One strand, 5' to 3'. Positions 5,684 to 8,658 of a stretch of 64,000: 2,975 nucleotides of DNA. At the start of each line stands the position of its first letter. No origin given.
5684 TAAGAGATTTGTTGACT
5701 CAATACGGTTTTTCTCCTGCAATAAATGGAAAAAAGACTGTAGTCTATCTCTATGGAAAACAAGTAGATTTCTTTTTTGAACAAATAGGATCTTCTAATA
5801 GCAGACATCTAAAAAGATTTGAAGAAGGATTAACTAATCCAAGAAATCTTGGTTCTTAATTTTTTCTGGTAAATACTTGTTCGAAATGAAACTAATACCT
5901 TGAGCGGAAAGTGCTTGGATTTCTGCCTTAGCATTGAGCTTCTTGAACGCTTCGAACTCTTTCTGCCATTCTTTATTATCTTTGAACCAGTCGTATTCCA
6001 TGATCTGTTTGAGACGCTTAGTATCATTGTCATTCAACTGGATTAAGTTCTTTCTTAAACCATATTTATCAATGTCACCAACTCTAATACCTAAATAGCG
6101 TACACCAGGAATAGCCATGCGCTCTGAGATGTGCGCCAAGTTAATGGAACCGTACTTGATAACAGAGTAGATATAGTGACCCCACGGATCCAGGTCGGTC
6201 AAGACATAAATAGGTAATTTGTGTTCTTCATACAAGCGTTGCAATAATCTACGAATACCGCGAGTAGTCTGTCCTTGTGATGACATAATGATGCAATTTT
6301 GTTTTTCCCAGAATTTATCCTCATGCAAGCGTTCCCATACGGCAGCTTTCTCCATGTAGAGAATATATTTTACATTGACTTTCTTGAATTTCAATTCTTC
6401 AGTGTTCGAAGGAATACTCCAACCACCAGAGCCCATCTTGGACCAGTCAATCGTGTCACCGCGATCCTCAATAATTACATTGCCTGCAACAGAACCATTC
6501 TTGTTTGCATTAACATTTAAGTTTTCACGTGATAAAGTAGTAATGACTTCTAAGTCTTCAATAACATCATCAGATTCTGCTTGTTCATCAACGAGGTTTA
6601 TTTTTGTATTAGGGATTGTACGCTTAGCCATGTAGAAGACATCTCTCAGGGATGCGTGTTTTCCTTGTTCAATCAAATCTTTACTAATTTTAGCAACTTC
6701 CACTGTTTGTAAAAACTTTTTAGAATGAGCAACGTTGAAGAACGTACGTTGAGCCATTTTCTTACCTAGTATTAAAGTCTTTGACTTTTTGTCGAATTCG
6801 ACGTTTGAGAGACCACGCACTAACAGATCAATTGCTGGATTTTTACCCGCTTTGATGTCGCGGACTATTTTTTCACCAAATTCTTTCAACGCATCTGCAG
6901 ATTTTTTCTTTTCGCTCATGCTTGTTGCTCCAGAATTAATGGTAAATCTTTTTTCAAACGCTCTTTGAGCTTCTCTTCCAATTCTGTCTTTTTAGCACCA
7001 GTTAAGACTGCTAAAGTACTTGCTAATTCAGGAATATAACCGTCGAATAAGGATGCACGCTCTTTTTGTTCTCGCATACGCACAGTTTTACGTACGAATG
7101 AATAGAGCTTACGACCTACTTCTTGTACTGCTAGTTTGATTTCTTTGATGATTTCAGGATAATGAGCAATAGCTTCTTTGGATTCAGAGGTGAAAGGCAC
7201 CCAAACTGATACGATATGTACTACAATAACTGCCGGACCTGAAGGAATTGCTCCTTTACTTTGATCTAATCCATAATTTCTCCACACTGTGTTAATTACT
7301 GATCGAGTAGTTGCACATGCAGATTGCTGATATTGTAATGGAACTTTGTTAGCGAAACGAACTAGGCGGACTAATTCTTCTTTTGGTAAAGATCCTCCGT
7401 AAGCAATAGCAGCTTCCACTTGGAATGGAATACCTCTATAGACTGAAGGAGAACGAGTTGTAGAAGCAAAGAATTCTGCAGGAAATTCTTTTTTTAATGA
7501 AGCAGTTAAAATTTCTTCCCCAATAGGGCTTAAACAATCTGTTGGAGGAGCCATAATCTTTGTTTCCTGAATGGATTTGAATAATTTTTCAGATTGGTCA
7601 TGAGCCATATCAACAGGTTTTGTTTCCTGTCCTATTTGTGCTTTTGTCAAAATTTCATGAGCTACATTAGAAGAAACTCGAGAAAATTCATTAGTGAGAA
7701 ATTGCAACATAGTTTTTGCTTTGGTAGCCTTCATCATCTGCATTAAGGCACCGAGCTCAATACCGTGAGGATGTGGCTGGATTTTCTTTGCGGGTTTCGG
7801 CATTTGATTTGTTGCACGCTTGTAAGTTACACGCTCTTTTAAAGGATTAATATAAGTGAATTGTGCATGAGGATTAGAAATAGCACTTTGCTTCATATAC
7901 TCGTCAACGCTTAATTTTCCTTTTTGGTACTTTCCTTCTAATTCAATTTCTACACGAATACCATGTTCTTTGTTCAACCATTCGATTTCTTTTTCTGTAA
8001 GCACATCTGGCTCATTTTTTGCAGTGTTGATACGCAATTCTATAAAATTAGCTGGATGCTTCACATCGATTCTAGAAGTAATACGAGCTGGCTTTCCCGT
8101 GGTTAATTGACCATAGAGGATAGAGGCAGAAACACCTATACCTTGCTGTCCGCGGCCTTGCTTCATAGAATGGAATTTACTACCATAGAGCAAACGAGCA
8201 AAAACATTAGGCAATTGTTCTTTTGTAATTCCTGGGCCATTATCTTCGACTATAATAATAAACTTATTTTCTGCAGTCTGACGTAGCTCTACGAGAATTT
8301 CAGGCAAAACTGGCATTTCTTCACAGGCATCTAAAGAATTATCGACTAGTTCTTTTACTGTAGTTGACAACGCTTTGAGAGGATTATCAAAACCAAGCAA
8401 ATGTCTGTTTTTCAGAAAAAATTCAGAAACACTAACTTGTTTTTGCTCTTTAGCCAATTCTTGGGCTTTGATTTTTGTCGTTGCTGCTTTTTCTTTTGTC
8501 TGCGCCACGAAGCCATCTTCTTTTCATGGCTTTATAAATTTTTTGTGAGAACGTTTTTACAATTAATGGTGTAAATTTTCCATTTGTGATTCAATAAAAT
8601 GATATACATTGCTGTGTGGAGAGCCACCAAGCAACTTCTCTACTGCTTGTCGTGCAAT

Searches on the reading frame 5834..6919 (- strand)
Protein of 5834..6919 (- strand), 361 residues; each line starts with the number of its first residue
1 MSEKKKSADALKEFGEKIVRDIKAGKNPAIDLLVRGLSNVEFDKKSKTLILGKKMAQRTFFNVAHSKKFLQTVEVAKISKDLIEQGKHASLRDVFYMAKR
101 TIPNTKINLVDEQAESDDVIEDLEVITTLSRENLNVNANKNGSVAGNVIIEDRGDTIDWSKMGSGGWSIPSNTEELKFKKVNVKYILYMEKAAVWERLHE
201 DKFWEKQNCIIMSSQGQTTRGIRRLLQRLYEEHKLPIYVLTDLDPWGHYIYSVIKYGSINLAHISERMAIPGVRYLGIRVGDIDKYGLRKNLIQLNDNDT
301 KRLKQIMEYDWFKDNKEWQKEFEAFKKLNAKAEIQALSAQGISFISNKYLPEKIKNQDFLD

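Call 98: search_protein_families(library=pfam, proteins=[window:5834-6919:-], max_evalue=0.00001)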
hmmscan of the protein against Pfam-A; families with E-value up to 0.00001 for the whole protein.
window:5834-6919:- (361 aa): 3 families
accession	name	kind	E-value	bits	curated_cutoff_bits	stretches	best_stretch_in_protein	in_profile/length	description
PF21180.3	TOP6A-Spo11_Toprim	-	1e-60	205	24.1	1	185-354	1-170/170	Topoisomerase 6 subunit A/Spo11, Toprim domain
PF04406.19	TP6A_N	-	9.3e-17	61.1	26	1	67-136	1-62/62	Type IIB DNA topoisomerase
PF20768.2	Topo_VI_alpha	-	3.9e-09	36.6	23.6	1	142-181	5-49/50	All-beta domain in DNA topoisomerase VI alpha subunit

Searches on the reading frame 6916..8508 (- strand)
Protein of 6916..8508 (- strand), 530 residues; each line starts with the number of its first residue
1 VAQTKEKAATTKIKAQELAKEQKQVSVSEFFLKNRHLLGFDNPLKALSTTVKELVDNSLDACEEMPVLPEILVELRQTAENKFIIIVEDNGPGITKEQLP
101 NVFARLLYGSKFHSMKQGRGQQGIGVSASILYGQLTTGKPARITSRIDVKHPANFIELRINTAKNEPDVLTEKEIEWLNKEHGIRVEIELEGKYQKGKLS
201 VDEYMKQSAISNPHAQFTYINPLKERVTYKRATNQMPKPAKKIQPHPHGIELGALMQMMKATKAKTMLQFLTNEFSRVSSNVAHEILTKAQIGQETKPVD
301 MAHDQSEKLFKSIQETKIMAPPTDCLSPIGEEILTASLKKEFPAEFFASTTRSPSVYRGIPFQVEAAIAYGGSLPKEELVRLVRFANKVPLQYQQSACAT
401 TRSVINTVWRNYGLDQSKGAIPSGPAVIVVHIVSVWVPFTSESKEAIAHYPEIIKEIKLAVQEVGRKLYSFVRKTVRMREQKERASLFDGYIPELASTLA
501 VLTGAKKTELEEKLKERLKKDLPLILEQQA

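Call 98: search_protein_families(library=pfam, proteins=[window:6916-8508:-], max_evalue=0.00001)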
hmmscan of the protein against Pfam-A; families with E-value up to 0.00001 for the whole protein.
window:6916-8508:- (530 aa): 3 families
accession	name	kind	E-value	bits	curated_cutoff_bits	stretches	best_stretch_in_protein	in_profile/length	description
PF09239.17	Topo-VIb_trans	-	8.6e-60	201.6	24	1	321-484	1-159/159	Topoisomerase VI B subunit, transducer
PF13589.12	HATPase_c_3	-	5.7e-11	43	25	1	49-168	5-115/137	Histidine kinase-, DNA gyrase B-, and HSP90-like ATPase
PF02518.31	HATPase_c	-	6.3e-11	43.1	26.4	1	46-128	5-79/111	Histidine kinase-, DNA gyrase B-, and HSP90-like ATPase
